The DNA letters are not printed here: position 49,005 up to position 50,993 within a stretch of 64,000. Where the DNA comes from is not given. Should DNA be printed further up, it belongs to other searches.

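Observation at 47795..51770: AT-rich three-gene operon (DUF4365-like nuclease fold / 4-TM large protein / T5orf172 GIY-YIG-like protein): candidate uncharacterised anti-phage defence system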

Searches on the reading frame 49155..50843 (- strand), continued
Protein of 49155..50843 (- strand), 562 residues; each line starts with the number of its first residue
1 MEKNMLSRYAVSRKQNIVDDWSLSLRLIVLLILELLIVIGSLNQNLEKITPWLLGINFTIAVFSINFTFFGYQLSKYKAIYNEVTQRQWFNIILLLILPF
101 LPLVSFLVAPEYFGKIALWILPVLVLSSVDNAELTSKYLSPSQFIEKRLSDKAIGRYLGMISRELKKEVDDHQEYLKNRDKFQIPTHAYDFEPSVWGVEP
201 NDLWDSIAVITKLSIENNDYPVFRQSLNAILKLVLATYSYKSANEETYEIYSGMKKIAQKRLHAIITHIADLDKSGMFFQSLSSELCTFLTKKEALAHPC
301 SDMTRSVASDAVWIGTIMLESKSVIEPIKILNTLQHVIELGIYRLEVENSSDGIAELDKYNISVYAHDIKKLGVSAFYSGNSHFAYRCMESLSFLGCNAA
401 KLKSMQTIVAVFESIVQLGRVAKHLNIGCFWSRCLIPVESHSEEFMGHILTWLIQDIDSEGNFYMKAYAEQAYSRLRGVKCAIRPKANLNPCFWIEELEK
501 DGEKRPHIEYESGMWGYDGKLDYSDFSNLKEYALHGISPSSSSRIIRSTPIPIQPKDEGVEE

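Call 83: search_protein_families(library=padloc, proteins=[L045:239-3235:+, L046:1996-4614:+, L046:26-1684:+, L037:566-3061:+, L041:2464-3711:-, L041:3961-5223:+, L055:4570-5829:+, L007:9693-10952:+, L002:5829-6995:+, L031:1750-3579:+], max_evalue=0.00001)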
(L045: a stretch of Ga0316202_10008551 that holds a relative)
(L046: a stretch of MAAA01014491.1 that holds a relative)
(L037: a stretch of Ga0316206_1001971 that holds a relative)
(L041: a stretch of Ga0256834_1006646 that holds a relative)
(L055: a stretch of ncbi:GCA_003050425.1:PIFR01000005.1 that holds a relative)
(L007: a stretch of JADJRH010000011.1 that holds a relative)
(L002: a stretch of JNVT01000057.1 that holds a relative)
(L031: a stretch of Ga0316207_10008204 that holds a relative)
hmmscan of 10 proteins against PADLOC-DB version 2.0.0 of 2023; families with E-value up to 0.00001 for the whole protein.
L045:239-3235:+ (999 aa): 9 families
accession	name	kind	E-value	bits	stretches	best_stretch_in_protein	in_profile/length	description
PDLC02208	Ppl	-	2.1e-27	93.6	1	847-993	754-892/894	-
PDLC04135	mad3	-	4.4e-12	44.2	1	659-946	149-337/374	mads_3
PDLC02980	AriA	-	1.5e-10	39.5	1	864-935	232-303/304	-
PDLC04678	PDC-M49A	-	1.5e-09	34.7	1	878-946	555-624/681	-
PDLC02335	AbiLi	-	8.9e-09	32.8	1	849-948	164-253/326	AbiLi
PDLC04164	AriA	-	8.4e-08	30.1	1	860-945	162-246/253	-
PDLC03859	LmuB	-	1.4e-07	29.1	0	881-936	523-593/611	-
PDLC04213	HEC-02A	-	3.5e-06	24.8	0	873-935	213-276/337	-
PDLC04175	HEC-01A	-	5e-06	23.8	0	868-948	247-325/363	-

L046:1996-4614:+ (873 aa): 11 families
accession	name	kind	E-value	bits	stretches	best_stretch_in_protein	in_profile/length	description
PDLC03859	LmuB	-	9.3e-27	92.5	2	162-703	129-590/611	-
PDLC03865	LmuB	-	2.1e-21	73.9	2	88-151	9-91/1007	-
PDLC04135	mad3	-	1.5e-19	68.8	1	82-700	2-329/374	mads_3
PDLC03861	LmuB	-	2.5e-13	46.9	1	70-138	199-266/1213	-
PDLC02980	AriA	-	8.2e-11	40.4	0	577-693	180-298/304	-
PDLC02668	DndD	-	1e-09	36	0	385-697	317-624/659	DndD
PDLC03868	LmuB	-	3.1e-09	33.7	0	82-136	6-61/1035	-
PDLC02335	AbiLi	-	1.3e-08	32.3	1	71-697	39-240/326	AbiLi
PDLC02756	PbeC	-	1.3e-08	32.3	0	384-704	314-630/643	PbeC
PDLC02740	PbeC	-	1.3e-07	28.9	0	390-703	318-627/648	PbeC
PDLC04178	HEC-01A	-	7.9e-07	26.4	0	79-125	6-50/399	-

L046:26-1684:+ (553 aa): 1 family
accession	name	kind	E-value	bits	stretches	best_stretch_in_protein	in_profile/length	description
PDLC04135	mad3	-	1.8e-06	25.8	0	90-538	87-339/374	mads_3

L037:566-3061:+ (832 aa): 3 families
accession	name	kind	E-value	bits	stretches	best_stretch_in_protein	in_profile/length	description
PDLC05014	PDC-S41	-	1.9e-21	74.1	2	4-293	6-264/657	-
PDLC02350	AbiO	-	1.1e-13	48.8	1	234-422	175-330/468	AbiO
PDLC02372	Nhi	-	6.4e-12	42.9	1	253-422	186-332/470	-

L041:2464-3711:- (415 aa): 0 families

L041:3961-5223:+ (421 aa): 0 families

L055:4570-5829:+ (420 aa): 1 family
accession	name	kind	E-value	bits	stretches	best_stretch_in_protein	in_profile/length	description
PDLC01169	TPR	-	6.4e-13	46.7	1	295-403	112-220/252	TPR repeats containing protein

L007:9693-10952:+ (420 aa): 0 families

L002:5829-6995:+ (388 aa): 0 families

L031:1750-3579:+ (610 aa): 104 families (the best 25 are shown)
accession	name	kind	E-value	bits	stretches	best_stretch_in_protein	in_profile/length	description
PDLC03878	NsnB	-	1.7e-22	78.7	1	24-316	2-283/345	-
PDLC02358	Old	-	9.2e-22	75.5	2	23-69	3-49/578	Old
PDLC04175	HEC-01A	-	2.9e-21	73.9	2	22-82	4-64/363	-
PDLC00096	GajA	-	3.9e-21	73.4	2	270-441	284-463/630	AAA ATPase domain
PDLC02979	AriA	-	8e-21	73.2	2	25-97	4-58/373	-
PDLC02980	AriA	-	9.7e-21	73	1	236-315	221-304/304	-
PDLC00067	GajA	-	9.5e-19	65.3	2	274-539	306-543/604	AAA ATPase domain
PDLC00069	GajA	-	9.8e-19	65.2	2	271-431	333-503/687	AAA ATPase domain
PDLC02981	AriAB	-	7.3e-18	62.6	1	268-540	326-589/694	-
PDLC00071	GajA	-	1.5e-17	61.7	2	275-438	276-443/588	AAA ATPase domain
PDLC00070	GajA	-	4.3e-17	59.9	2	271-495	289-507/596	AAA ATPase domain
PDLC00102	GajA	-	8.3e-17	58.8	2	25-66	4-46/532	AAA ATPase domain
PDLC04135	mad3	-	9.1e-17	59.6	2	23-79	1-57/374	mads_3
PDLC00075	GajA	-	9.2e-17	58.7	1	274-387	270-382/536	AAA ATPase domain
PDLC04178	HEC-01A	-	1.3e-16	58.7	1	24-76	9-61/399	-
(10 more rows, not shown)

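Call 89: fold_search(model_id=the predicted structure, library=viral)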
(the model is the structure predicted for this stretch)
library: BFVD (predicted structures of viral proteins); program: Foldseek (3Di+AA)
matches with E <= 10: 253; with E <= 0.001: 0
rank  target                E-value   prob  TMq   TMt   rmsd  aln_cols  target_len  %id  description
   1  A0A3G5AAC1            3.0e-02  0.18  0.08  0.10  21.5       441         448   12  UDP-N-acetylglucosamine--peptide N-acetylglucosaminyltransferase SPINDLY [Hyperionvirus sp.]
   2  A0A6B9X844            5.8e-02  0.33  0.12  0.09  24.9       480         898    8  (no name in the UniProt tables at hand)
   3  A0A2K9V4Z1            7.1e-02  0.47  0.14  0.09  29.3       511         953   11  Lysozyme [Erwinia phage vB_EamP-S2]
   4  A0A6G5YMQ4            1.1e-01  0.33  0.16  0.11  29.3       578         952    9  (no name in the UniProt tables at hand)
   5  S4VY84                1.3e-01  0.87  0.23  0.12  20.5       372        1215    9  Dihydrofolate reductase incomplete domain containing protein [Pandoravirus salinus]
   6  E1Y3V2                1.5e-01  0.28  0.14  0.10  26.1       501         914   10  Putative internal virion protein [Pantoea phage LIMElight]
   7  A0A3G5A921            1.7e-01  0.16  0.11  0.12  21.6       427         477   10  Sel1 repeat family protein [Hyperionvirus sp.]
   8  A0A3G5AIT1            1.9e-01  0.54  0.19  0.24  28.4       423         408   13  Uncharacterized protein [Sylvanvirus sp.]
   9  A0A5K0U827            2.3e-01  0.63  0.17  0.25  17.0       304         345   11  Gamma-soluble NSF attachment protein (Fragment) [Yasminevirus sp. GU-2018]
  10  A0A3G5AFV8            2.3e-01  0.14  0.12  0.11  26.6       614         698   10  J domain-containing protein [Hyperionvirus sp.]
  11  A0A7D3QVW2            2.7e-01  0.15  0.13  0.11  22.6       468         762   14  Ubiquitin conjugation factor E4 with U-box domain [Fadolivirus FV1/VV64]
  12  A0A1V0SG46            2.7e-01  0.08  0.09  0.09  24.8       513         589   10  RING domain protein [Hokovirus HKV1]
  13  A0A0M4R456            3.0e-01  0.23  0.15  0.12  21.8       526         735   10  Internal virion protein [Caulobacter phage Percy]
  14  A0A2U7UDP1            3.3e-01  0.47  0.19  0.13  17.7       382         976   10  DUF5867 domain-containing protein [Pandoravirus neocaledonia]
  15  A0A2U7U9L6            3.4e-01  0.47  0.21  0.17  18.3       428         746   12  DUF5867 domain-containing protein [Pandoravirus quercus]
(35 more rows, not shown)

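Call 91: find_related_loci(query=A2, collection=viral_contigs, flank=6000)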
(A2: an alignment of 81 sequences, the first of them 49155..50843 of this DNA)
Query A2 (562 aa) in viral_contigs; peptide patterns used: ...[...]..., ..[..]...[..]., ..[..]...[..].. (x = any residue, [..] = any of these).
87 stretches matched a pattern; 1 encode a relative of the query (tblastn E <= 1e-3); 1 distinct loci.
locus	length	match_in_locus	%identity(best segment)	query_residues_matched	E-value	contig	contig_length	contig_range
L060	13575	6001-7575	45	25-547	3e-163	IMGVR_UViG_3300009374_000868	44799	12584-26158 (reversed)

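Call 95: search_protein_families(library=pfam, proteins=[L060:108-536:-, L060:523-1047:-, L060:929-1786:-, L060:1795-2190:-, L060:2200-5733:-, L060:7878-8204:-, L060:8201-8671:-, L060:8671-12195:-, L060:12132-13040:-, L060:12995-13561:-], max_evalue=0.001)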
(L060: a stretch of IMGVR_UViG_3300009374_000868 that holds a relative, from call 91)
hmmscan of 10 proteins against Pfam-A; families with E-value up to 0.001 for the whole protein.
L060:108-536:- (142 aa): 0 families

L060:523-1047:- (174 aa): 0 families

L060:929-1786:- (285 aa): 0 families

L060:1795-2190:- (131 aa): 1 family
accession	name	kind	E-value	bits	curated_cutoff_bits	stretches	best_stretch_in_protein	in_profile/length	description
PF09956.15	Phage_cement_2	-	0.00028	21.6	24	1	37-120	6-91/103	Phage cement protein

L060:2200-5733:- (1177 aa): 2 families
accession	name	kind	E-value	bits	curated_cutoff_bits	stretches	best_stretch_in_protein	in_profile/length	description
PF02086.21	MethyltransfD12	-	1.4e-41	143.4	22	2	41-311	1-238/253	D12 class N6 adenine-specific DNA methyltransferase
PF03602.21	Cons_hypoth95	-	0.00028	21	24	0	580-623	81-127/182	Conserved hypothetical protein 95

L060:7878-8204:- (108 aa): 0 families

L060:8201-8671:- (156 aa): 0 families

L060:8671-12195:- (1174 aa): 0 families

L060:12132-13040:- (302 aa): 1 family
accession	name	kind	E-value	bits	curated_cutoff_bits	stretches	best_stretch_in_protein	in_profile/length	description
PF04233.19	Phage_Mu_F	-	2.3e-14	54.5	29.6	1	172-287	2-111/112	Phage Mu protein F like protein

L060:12995-13561:- (188 aa): 0 families

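Call 96: list_cluster_members(proteins=[P0009, P0032, P0059, P0061, P0043, P0018, P0048, P0069, P0113, P0112])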
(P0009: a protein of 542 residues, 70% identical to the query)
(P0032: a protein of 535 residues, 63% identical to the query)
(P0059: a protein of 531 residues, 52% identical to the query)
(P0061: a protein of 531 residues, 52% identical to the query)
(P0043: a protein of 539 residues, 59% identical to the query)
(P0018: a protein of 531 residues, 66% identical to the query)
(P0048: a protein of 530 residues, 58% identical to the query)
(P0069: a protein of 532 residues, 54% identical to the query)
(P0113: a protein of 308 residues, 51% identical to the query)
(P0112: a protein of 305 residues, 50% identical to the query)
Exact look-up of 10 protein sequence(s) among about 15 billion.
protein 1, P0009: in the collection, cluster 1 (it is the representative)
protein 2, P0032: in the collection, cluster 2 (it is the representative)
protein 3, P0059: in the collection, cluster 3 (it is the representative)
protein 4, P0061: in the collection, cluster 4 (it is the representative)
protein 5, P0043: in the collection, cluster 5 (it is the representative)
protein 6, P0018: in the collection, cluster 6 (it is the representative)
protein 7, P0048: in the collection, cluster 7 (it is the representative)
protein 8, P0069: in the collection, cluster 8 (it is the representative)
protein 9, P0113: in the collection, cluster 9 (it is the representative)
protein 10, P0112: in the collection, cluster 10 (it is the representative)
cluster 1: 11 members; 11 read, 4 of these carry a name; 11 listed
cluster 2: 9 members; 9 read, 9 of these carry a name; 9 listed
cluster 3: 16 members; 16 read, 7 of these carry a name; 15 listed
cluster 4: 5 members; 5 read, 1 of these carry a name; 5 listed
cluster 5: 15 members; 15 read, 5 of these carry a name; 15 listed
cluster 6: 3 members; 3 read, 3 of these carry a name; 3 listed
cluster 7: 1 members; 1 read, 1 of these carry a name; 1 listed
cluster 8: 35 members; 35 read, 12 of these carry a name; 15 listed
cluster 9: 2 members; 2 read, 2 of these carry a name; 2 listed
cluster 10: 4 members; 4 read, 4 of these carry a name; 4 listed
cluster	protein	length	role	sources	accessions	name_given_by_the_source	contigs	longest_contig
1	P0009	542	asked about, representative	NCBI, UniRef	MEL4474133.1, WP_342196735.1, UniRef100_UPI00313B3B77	hypothetical protein [Shewanella algae] | hypothetical protein n=1 Tax=Shewanella algae TaxID=38313 RepID=UPI00313B3B77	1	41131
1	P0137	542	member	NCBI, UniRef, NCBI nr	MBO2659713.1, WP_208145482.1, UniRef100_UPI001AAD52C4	hypothetical protein [Shewanella algae] | hypothetical protein n=1 Tax=Shewanella algae TaxID=38313 RepID=UPI001AAD52C4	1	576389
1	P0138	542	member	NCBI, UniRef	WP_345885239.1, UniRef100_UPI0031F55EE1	hypothetical protein [Shewanella algae] | hypothetical protein n=1 Tax=Shewanella algae TaxID=38313 RepID=UPI0031F55EE1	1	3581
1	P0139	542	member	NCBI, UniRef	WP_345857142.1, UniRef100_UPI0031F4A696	hypothetical protein [Shewanella algae] | hypothetical protein n=1 Tax=Shewanella algae TaxID=38313 RepID=UPI0031F4A696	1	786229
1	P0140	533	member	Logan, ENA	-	-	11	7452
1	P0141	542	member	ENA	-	-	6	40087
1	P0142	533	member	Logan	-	-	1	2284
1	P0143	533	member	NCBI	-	-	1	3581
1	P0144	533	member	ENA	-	-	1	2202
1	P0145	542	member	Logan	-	-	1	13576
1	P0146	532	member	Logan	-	-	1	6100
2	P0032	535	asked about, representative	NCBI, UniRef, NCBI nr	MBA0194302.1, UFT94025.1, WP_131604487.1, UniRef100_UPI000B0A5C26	hypothetical protein [Pectobacterium carotovorum] | hypothetical protein n=2 Tax=Pectobacterium carotovorum TaxID=554 RepID=UPI000B0A5C26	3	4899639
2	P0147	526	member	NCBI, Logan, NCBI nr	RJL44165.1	hypothetical protein D5078_15330 [Pectobacterium carotovorum]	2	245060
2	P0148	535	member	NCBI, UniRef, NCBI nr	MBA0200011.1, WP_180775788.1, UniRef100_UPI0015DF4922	hypothetical protein H0250_05735 [Pectobacterium carotovorum] | hypothetical protein n=1 Tax=Pectobacterium carotovorum TaxID=554 RepID=UPI0015DF4922 | hypothetical protein [Pectobacterium carotovorum]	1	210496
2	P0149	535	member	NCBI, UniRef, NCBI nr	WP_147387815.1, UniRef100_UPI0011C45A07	hypothetical protein [Pectobacterium carotovorum] | hypothetical protein n=1 Tax=Pectobacterium carotovorum TaxID=554 RepID=UPI0011C45A07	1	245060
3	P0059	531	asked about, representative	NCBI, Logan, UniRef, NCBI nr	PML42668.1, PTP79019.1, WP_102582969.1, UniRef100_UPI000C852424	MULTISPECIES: hypothetical protein [Vibrio] | hypothetical protein n=1 Tax=Vibrio TaxID=662 RepID=UPI000C852424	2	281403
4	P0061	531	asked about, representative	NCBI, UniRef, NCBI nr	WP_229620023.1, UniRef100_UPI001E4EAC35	hypothetical protein [Vibrio parahaemolyticus] | hypothetical protein n=1 Tax=Vibrio parahaemolyticus TaxID=670 RepID=UPI001E4EAC35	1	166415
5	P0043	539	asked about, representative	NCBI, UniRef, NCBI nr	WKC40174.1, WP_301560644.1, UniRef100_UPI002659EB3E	hypothetical protein [Shewanella algae] | hypothetical protein n=1 Tax=Shewanella algae TaxID=38313 RepID=UPI002659EB3E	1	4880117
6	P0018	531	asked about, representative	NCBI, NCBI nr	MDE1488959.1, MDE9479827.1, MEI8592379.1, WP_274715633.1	hypothetical protein KKI90_22305 [Xenorhabdus bovienii] | hypothetical protein [Xenorhabdus bovienii]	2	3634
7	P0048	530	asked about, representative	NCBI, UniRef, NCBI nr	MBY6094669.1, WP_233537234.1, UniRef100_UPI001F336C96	hypothetical protein [Ferrimonas balearica] | hypothetical protein n=1 Tax=Ferrimonas balearica TaxID=44012 RepID=UPI001F336C96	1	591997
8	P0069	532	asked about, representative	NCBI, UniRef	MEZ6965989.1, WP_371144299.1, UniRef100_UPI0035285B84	hypothetical protein [Aeromonas sp. S9(2024)] | hypothetical protein n=1 Tax=Aeromonas sp. S9(2024) TaxID=3242882 RepID=UPI0035285B84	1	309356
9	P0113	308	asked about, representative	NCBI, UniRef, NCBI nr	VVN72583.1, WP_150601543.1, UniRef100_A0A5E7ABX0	hypothetical protein PS718_00515 [Pseudomonas fluorescens] | DUF4365 domain-containing protein n=1 Tax=Pseudomonas fluorescens TaxID=294 ... | DUF4365 domain-containing protein [Pseudomonas fluorescens]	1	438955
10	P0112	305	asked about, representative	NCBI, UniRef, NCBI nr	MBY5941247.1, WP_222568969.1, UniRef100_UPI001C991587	DUF4365 domain-containing protein [Halomonas sp. DP5N14-9] | DUF4365 domain-containing protein n=1 Tax=Halomonas sp. DP5N14-9 TaxID=2859075 ...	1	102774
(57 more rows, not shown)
